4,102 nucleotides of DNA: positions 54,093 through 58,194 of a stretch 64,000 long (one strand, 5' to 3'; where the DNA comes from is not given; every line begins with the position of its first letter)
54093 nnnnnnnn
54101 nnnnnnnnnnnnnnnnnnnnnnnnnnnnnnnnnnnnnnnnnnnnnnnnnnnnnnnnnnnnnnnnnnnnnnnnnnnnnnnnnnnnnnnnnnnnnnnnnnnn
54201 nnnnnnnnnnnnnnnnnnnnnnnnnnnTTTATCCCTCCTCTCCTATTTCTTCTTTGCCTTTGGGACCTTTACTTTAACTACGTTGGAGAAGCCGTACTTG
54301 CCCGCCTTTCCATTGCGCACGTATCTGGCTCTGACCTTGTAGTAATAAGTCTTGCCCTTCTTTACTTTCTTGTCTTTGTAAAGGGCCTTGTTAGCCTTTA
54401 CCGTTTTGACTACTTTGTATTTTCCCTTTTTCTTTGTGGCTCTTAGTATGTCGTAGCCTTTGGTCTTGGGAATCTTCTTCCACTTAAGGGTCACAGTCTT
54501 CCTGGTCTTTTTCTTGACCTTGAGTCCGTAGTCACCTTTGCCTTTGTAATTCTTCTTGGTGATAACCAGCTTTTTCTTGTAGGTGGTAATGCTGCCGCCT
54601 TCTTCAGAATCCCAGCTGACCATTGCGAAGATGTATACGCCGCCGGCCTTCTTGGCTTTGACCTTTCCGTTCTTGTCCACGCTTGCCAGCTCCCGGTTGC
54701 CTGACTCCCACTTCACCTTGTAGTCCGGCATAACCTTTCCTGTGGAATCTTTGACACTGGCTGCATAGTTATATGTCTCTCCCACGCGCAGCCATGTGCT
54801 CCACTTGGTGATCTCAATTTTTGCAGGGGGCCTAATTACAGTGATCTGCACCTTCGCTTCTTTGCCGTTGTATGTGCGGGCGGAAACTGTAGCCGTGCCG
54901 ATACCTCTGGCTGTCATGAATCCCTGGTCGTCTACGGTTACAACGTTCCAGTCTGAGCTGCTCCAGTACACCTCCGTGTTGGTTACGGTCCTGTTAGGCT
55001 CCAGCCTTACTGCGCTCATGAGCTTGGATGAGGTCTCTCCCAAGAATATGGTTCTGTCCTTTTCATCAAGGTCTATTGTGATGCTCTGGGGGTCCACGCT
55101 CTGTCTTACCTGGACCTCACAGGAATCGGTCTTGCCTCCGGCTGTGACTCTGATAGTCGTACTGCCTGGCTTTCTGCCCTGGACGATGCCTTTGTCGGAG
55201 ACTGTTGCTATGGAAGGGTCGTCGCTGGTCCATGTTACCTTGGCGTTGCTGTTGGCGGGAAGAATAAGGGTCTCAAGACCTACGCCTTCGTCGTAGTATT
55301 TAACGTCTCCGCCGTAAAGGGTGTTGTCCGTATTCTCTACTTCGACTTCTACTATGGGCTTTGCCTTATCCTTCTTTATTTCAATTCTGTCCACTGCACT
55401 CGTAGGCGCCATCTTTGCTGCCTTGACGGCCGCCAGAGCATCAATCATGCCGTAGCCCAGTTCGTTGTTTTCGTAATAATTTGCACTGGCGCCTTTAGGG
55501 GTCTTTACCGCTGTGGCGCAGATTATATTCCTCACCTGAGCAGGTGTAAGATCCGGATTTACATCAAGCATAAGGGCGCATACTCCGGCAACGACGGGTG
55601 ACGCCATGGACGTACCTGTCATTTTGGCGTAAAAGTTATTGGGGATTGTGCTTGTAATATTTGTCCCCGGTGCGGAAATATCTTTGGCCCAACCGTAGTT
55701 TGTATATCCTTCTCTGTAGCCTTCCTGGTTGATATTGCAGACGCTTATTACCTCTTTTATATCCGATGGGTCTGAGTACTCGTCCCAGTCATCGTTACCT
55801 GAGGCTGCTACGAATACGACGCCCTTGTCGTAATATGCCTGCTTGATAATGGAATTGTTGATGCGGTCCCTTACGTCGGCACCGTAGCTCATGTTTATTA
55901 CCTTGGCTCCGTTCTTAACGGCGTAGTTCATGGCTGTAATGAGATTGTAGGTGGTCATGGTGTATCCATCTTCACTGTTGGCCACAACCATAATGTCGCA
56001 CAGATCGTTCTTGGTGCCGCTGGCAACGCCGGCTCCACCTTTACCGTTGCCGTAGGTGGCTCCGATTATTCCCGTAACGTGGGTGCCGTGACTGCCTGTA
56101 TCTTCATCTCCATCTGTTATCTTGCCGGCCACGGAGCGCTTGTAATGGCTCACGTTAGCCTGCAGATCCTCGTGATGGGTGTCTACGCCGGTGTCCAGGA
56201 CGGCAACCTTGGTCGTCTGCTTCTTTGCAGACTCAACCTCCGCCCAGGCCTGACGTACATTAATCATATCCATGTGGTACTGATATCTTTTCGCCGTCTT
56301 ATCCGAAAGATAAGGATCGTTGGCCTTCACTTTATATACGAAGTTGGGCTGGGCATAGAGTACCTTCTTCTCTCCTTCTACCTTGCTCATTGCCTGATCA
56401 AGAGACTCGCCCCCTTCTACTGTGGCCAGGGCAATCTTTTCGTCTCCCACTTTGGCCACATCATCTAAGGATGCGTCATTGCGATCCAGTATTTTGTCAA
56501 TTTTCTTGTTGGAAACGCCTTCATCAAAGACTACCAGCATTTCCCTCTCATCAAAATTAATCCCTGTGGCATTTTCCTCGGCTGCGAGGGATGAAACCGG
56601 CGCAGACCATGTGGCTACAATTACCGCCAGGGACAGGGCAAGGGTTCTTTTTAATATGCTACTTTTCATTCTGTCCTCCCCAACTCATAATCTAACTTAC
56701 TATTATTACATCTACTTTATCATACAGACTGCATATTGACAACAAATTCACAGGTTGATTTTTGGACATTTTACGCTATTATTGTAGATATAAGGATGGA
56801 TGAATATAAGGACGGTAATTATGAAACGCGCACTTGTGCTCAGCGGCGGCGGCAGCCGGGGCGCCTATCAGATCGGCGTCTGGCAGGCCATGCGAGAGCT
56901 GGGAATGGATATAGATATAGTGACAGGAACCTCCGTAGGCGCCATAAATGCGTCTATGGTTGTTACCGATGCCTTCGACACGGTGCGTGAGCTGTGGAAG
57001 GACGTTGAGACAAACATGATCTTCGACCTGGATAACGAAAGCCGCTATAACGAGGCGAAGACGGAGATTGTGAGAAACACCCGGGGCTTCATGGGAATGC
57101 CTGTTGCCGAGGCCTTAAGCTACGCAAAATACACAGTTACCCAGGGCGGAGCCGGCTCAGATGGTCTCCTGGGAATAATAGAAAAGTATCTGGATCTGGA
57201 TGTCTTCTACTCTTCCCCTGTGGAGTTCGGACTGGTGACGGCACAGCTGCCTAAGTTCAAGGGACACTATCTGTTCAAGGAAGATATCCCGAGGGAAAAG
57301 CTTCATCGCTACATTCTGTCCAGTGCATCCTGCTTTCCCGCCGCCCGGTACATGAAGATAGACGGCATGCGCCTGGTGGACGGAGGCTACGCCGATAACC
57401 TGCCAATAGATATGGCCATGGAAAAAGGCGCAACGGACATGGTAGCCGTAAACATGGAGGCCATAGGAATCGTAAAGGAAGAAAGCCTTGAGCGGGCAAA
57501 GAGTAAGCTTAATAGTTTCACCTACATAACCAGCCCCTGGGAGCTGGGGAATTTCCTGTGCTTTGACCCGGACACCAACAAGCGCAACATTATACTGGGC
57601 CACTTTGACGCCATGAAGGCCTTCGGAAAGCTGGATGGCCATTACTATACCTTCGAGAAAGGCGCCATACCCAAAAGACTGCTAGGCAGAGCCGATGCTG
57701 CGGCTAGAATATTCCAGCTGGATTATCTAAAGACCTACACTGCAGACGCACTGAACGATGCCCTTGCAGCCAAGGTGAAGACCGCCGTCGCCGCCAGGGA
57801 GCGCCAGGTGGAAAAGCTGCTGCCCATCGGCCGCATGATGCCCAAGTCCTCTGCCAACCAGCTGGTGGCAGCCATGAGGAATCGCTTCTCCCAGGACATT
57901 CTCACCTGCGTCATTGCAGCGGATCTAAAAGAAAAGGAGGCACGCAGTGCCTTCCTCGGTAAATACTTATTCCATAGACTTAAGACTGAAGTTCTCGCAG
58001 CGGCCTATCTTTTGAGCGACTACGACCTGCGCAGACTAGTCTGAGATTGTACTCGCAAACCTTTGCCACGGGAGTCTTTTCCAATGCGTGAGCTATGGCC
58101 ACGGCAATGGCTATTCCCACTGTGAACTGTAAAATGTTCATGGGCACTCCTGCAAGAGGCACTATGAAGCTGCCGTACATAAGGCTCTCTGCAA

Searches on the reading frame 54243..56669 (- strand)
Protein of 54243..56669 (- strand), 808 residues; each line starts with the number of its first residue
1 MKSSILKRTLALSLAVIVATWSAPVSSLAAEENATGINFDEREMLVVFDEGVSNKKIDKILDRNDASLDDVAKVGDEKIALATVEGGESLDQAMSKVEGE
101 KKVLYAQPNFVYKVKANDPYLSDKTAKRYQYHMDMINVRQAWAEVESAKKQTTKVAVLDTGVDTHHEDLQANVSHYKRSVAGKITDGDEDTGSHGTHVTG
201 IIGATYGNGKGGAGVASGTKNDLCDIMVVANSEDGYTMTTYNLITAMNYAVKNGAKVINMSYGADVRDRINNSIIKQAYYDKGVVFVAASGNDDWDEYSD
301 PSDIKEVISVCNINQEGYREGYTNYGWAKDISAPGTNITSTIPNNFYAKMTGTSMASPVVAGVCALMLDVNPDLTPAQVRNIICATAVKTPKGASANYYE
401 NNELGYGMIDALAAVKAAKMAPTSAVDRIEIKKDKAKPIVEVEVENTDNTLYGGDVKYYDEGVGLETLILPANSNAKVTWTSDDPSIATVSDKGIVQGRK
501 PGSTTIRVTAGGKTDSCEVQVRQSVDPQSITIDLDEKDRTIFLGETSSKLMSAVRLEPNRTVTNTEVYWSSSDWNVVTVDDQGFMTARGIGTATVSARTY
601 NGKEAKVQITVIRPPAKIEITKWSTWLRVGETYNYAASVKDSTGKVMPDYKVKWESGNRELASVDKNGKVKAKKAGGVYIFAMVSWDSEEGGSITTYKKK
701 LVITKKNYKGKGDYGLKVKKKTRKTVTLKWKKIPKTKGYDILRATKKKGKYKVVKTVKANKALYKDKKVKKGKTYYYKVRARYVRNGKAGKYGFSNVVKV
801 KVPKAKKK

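Call 116: search_protein_families(library=pfam, max_evalue=0.0001, proteins=[window:54243-56669:-])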
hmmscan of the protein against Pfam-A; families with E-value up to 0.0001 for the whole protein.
window:54243-56669:- (808 aa): 3 families
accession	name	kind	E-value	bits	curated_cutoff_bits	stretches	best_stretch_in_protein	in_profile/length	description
PF00082.27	Peptidase_S8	-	1.3e-49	169.6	21.8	1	151-407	2-288/288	Subtilase family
PF02368.24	Big_2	-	1.9e-24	85.8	22.8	3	468-518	25-76/79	Bacterial Ig-like domain (group 2)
PF22359.2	Big-like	-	1.4e-09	38.5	27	1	477-521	2-46/48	Bacterial Ig-like domain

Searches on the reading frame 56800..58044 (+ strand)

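Call 116: search_protein_families(library=pfam, max_evalue=0.0001, proteins=[window:56800-58044:+])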
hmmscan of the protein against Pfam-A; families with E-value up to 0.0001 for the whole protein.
window:56800-58044:+ (414 aa): 1 family
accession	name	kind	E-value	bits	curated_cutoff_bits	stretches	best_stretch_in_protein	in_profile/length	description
PF01734.28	Patatin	-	1.8e-28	100.5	27.7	1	12-207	1-191/191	Patatin-like phospholipase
